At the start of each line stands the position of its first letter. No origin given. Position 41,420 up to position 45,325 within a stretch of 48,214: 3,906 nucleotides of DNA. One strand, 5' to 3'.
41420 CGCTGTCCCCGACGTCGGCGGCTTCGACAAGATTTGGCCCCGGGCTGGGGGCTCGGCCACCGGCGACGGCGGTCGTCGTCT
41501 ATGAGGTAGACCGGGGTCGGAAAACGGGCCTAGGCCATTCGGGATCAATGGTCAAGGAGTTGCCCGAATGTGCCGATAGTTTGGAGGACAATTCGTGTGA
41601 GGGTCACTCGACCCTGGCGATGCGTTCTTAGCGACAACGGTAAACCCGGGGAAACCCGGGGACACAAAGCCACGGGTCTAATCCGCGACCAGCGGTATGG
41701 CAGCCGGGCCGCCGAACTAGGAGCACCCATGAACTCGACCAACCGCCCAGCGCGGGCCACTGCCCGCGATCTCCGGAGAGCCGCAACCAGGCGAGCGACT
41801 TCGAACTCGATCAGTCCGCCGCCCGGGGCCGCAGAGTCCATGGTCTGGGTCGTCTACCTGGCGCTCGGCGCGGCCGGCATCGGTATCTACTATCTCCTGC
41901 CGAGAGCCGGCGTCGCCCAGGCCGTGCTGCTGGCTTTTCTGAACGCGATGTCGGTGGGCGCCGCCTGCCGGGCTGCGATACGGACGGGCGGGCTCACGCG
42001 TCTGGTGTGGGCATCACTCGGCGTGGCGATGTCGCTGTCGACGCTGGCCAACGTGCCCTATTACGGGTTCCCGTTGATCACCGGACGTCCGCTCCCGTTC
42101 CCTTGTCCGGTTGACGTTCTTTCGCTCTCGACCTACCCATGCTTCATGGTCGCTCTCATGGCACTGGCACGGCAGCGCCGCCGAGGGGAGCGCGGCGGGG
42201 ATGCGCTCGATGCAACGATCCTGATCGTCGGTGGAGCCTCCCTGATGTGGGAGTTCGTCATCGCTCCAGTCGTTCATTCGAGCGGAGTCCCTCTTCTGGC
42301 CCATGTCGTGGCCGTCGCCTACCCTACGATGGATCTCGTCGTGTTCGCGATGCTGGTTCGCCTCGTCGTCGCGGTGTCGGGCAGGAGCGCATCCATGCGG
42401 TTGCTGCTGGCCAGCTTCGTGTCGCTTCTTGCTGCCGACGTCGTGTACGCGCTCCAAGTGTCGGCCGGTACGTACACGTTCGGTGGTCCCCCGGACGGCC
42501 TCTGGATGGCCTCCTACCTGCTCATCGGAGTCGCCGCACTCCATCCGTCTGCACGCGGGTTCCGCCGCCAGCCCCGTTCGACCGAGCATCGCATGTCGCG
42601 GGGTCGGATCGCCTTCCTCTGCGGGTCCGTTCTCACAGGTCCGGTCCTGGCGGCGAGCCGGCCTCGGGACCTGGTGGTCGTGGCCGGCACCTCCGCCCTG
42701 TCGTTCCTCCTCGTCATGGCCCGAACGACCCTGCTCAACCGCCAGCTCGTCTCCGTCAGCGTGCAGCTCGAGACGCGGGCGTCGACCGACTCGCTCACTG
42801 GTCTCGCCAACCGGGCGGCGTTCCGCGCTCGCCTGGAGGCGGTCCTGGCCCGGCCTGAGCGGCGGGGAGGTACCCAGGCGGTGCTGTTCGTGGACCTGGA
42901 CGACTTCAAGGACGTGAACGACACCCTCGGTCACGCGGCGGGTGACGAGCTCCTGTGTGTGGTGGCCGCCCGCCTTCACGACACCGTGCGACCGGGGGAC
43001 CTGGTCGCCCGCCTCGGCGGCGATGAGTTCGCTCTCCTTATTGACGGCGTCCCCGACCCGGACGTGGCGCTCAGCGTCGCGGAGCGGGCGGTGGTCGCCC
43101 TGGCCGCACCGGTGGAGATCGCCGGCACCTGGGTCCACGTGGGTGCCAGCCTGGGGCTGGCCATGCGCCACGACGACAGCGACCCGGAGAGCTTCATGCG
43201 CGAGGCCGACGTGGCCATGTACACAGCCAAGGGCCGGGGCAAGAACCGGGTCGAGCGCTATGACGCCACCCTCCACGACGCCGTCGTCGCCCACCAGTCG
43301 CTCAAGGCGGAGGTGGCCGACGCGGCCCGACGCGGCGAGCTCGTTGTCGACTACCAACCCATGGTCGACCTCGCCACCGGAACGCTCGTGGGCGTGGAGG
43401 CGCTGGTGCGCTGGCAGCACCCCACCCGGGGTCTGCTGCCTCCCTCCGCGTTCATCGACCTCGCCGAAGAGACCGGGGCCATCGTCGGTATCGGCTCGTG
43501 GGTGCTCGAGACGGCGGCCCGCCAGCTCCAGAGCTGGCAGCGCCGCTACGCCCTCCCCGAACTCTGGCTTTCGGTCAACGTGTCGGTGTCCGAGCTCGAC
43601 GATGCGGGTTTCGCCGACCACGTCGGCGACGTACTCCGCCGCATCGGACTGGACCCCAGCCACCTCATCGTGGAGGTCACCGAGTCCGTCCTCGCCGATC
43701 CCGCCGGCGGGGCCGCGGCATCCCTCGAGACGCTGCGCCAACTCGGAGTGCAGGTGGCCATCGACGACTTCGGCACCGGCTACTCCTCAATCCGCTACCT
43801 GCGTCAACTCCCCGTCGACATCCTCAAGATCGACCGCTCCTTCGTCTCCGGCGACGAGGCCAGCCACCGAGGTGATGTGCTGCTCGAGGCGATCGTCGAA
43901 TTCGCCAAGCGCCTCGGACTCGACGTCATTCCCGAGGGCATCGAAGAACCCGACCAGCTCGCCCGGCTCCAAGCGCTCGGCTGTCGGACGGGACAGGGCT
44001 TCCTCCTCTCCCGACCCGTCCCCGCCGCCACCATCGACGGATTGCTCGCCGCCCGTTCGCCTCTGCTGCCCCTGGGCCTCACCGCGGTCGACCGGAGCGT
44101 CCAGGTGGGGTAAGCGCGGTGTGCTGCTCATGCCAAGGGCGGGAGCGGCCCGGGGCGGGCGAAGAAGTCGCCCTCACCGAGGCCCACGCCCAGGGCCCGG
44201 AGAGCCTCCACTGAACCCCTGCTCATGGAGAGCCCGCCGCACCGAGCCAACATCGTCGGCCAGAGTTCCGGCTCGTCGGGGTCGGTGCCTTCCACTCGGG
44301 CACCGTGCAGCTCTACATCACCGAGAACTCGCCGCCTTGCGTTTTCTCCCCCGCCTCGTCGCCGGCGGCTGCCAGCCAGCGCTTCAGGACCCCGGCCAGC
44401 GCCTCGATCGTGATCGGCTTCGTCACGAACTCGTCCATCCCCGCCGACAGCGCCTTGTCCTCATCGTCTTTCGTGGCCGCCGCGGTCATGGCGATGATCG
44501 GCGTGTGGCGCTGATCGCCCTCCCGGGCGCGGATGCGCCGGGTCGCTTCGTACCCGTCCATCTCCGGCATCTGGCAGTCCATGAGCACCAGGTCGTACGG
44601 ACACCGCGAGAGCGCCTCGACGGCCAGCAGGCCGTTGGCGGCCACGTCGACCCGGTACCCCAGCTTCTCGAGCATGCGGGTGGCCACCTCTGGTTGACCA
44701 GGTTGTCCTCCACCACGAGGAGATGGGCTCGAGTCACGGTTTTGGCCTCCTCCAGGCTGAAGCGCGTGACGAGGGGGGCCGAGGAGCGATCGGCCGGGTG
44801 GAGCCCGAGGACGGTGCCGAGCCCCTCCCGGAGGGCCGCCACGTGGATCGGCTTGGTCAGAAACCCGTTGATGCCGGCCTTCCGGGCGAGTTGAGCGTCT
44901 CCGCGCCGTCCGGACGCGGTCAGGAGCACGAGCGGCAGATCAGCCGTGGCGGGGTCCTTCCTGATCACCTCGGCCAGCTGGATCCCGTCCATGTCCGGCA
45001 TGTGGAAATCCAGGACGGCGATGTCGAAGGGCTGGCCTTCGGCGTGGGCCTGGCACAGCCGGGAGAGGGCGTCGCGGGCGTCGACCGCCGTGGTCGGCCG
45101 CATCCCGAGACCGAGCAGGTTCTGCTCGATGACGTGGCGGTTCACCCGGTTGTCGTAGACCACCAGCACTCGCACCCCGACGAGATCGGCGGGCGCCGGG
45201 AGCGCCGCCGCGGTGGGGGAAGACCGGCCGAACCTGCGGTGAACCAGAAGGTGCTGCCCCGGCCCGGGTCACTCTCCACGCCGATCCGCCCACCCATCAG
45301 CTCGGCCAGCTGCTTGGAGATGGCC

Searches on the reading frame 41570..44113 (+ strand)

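Call 61: search_protein_families(library=pfam, proteins=[window:41570-44113:+], max_evalue=0.001)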
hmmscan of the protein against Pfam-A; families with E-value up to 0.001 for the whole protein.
window:41570-44113:+ (847 aa): 2 families
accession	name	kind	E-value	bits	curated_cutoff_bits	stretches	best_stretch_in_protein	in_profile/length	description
PF00563.25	EAL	-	1.5e-70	237.7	31.3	1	581-816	3-236/236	EAL domain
PF00990.26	GGDEF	-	2.5e-43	148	23.8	1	404-560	1-161/161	Diguanylate cyclase, GGDEF domain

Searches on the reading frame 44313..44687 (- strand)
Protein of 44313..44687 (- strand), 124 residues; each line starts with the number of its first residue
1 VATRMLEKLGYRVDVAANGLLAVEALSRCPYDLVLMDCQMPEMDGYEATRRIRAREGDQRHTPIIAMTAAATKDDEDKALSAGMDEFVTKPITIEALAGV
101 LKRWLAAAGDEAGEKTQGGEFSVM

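Call 61: search_protein_families(library=pfam, proteins=[window:44313-44687:-], max_evalue=0.001)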
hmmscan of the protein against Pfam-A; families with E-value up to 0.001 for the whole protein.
window:44313-44687:- (124 aa): 2 families
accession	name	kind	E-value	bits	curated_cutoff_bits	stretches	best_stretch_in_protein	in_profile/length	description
PF00072.30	Response_reg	-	1.3e-25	90.1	30.2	1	3-99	15-108/111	Response regulator receiver domain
PF23198.2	PDE8A_N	-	2.9e-06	27.7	29.6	1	7-86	31-113/147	PDE8A-like, N-terminal domain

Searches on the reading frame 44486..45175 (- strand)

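Call 61: search_protein_families(library=pfam, proteins=[window:44486-45175:-], max_evalue=0.001)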
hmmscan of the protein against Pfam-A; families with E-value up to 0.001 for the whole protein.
window:44486-45175:- (229 aa): 1 family
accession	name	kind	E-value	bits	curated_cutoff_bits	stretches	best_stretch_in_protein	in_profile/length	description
PF00072.30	Response_reg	-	4.3e-19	69.2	30.2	1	3-117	1-108/111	Response regulator receiver domain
